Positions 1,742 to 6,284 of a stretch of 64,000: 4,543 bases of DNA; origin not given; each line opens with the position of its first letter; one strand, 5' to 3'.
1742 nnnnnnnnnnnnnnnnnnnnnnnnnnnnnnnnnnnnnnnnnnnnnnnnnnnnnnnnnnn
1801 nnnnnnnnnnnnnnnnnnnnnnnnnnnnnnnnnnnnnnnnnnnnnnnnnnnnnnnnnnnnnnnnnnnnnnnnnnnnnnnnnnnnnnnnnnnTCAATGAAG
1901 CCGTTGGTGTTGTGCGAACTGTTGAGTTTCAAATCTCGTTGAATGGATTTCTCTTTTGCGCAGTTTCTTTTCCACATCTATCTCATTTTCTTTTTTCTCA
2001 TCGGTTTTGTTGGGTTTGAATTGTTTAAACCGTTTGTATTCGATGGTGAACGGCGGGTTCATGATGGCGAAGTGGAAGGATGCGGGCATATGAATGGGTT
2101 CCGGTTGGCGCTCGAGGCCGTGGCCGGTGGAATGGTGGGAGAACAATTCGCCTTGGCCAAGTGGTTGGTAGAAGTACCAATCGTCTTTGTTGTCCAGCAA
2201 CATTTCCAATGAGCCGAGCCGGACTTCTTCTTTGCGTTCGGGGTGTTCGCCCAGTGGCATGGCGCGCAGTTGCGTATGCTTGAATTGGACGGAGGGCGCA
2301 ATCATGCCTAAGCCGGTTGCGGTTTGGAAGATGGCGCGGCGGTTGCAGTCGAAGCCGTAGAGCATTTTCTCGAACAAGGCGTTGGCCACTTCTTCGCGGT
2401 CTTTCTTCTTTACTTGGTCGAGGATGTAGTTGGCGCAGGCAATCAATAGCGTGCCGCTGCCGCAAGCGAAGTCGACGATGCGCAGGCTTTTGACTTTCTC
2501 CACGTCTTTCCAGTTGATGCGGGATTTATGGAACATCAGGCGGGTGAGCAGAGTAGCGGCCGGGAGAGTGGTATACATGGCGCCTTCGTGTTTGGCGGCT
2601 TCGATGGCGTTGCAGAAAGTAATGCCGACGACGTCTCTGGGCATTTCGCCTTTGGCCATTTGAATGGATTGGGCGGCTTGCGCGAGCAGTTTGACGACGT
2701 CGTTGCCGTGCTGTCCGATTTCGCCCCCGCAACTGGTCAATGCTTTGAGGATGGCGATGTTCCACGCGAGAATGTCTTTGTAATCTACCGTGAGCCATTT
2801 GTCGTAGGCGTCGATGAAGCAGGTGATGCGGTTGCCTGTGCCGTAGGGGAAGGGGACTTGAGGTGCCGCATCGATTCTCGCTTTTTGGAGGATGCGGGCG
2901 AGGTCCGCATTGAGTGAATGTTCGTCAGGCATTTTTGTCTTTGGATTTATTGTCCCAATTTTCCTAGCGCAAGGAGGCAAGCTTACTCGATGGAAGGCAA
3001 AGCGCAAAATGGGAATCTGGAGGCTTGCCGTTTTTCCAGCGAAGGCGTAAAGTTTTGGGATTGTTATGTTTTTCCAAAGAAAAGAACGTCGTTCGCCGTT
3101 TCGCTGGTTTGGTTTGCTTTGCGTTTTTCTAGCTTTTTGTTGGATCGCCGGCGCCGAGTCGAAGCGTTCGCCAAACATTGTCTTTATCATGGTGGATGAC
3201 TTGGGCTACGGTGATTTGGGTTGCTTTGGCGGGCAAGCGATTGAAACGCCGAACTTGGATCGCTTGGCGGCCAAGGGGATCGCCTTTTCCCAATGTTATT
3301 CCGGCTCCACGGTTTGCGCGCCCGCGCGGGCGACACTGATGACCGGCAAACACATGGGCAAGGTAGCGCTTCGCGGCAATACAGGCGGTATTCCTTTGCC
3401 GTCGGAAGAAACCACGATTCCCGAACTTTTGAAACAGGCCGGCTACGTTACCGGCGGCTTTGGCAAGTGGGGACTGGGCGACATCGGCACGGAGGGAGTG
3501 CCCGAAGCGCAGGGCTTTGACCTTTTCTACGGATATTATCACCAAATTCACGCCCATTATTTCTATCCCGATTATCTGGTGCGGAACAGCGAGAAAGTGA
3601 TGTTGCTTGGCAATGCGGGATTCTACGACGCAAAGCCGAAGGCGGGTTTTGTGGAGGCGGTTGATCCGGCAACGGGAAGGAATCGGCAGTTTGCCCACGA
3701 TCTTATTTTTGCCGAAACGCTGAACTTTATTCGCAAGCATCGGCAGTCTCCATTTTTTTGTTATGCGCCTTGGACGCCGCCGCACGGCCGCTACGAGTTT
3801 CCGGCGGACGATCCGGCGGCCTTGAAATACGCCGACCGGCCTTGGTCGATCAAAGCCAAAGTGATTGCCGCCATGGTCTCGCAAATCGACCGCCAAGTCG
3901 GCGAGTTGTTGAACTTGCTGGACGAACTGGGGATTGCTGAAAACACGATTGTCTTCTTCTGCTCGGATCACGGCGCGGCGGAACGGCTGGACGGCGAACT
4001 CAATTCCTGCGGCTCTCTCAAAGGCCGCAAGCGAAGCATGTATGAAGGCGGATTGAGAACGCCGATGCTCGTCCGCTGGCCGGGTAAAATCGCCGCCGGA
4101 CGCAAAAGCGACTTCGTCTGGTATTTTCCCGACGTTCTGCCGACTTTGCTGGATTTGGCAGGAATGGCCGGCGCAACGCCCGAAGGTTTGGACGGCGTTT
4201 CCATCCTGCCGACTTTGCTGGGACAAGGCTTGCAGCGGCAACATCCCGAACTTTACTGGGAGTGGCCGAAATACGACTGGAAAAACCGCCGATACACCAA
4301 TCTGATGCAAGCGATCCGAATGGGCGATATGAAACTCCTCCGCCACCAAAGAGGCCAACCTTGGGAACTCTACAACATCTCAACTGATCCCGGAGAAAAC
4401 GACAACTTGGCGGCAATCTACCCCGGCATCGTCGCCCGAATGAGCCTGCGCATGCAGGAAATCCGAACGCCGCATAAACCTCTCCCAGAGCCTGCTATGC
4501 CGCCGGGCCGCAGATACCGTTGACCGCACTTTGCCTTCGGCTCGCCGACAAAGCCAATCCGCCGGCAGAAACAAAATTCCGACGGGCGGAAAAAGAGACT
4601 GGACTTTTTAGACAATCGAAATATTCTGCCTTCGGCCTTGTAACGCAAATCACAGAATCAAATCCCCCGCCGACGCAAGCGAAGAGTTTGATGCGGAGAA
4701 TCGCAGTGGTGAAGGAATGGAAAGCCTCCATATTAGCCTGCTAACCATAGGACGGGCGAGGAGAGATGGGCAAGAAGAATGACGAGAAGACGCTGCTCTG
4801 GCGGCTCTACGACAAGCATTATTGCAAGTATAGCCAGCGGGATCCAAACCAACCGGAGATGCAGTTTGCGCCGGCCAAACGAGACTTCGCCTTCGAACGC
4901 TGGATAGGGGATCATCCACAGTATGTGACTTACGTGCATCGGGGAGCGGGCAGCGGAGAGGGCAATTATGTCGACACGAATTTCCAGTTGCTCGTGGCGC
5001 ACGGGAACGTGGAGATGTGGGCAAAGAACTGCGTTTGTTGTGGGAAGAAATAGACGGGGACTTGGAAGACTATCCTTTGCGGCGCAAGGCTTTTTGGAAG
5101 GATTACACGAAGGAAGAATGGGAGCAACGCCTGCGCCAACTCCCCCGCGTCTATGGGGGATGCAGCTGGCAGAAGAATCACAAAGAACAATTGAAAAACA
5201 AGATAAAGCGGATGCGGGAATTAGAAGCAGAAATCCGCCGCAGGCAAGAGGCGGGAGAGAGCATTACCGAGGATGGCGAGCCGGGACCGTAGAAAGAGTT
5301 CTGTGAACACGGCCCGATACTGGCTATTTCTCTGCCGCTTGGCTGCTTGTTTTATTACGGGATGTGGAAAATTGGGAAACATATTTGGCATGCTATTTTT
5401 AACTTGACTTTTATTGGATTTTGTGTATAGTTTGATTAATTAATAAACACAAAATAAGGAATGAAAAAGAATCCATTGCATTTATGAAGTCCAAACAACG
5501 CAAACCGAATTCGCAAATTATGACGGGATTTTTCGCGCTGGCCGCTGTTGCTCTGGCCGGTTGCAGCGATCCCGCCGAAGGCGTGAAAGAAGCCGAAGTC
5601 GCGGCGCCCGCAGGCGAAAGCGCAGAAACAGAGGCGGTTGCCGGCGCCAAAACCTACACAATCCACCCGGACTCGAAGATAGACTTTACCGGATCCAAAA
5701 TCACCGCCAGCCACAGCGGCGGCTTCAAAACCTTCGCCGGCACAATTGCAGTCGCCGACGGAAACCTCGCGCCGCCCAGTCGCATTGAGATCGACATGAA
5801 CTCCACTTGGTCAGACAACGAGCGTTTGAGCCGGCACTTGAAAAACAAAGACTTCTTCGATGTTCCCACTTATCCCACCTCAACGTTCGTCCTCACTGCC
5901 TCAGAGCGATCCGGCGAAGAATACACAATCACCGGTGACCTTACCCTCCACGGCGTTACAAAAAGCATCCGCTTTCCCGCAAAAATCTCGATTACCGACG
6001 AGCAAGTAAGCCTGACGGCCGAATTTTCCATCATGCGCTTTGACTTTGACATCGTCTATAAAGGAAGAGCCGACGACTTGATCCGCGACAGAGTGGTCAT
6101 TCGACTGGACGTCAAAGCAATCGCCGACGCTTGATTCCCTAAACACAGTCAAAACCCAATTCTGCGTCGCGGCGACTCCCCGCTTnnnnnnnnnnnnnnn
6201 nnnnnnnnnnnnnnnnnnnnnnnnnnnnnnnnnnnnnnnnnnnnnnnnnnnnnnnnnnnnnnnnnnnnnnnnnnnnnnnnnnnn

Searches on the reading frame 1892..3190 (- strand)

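Call 58: search_protein_families(library=pfam, proteins=[window:1892-3190:-], max_evalue=0.00001)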
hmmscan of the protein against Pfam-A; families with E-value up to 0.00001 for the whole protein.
window:1892-3190:- (432 aa): 1 family
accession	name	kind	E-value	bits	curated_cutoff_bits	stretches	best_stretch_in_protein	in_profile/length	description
PF02384.22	N6_Mtase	-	7.1e-06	26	20.4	0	195-283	18-86/311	N-6 DNA Methylase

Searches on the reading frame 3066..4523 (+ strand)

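Call 58: search_protein_families(library=pfam, proteins=[window:3066-4523:+], max_evalue=0.00001)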
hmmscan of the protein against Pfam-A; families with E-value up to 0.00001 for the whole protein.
window:3066-4523:+ (485 aa): 3 families
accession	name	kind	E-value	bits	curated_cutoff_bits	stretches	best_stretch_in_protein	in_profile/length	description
PF00884.28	Sulfatase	-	4.6e-54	184.2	25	1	36-367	1-301/301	Sulfatase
PF16347.10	SGSH_C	-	2.5e-21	76.9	29.3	1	322-466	8-151/154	N-sulphoglucosamine sulphohydrolase, C-terminal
PF01663.27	Phosphodiest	-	1e-09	38.9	23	1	240-306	173-223/342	Type I phosphodiesterase / nucleotide pyrophosphatase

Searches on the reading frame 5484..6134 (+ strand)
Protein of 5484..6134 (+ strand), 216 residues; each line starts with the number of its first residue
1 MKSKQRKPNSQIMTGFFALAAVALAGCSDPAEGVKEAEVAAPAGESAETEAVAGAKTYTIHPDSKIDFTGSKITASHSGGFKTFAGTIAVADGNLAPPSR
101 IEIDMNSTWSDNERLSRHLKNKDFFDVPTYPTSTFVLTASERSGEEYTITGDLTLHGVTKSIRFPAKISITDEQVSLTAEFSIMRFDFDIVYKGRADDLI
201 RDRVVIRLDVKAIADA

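Call 6: search_protein_families(library=pfam, proteins=[window:5484-6134:+], max_evalue=0.01)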
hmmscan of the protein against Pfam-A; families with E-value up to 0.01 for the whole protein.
window:5484-6134:+ (216 aa): 1 family
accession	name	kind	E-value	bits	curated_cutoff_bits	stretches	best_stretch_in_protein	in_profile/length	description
PF04264.18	YceI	-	1.8e-31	110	23.7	1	59-212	2-150/150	YceI-like domain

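Call 7: search_protein_families(library=padloc, proteins=[window:5484-6134:+], max_evalue=0.001)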
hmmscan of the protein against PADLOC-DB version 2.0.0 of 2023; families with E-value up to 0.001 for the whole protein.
window:5484-6134:+ (216 aa): 0 families

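Call 35: find_encoding_contigs(protein=window:5484-6134:+, flank=10000, max_places=10)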
Protein window:5484-6134:+ (216 aa): 1 contig read that carries it; 1 place shown.
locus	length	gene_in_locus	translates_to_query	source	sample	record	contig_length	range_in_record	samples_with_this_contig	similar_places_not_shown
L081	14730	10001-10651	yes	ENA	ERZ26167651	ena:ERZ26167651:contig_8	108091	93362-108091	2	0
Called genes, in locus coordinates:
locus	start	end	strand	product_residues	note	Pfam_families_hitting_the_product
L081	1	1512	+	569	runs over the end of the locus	PF00884:Sulfatase, PF16347:SGSH_C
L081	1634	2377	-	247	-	-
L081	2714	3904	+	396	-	-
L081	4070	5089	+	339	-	PF01699:Na_Ca_ex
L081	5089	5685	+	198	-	-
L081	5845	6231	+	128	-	-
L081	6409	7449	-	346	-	PF02384:N6_Mtase (faint)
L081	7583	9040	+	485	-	PF00884:Sulfatase, PF01663:Phosphodiest (weak), PF16347:SGSH_C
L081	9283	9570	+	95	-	-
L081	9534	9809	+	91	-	-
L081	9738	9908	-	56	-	-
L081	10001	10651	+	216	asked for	PF04264:YceI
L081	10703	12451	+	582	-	PF00270:DEAD (faint), PF13091:PLDc_2, PF00176:SNF2-rel_dom, PF04851:ResIII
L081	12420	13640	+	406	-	PF00271:Helicase_C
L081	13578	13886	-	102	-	-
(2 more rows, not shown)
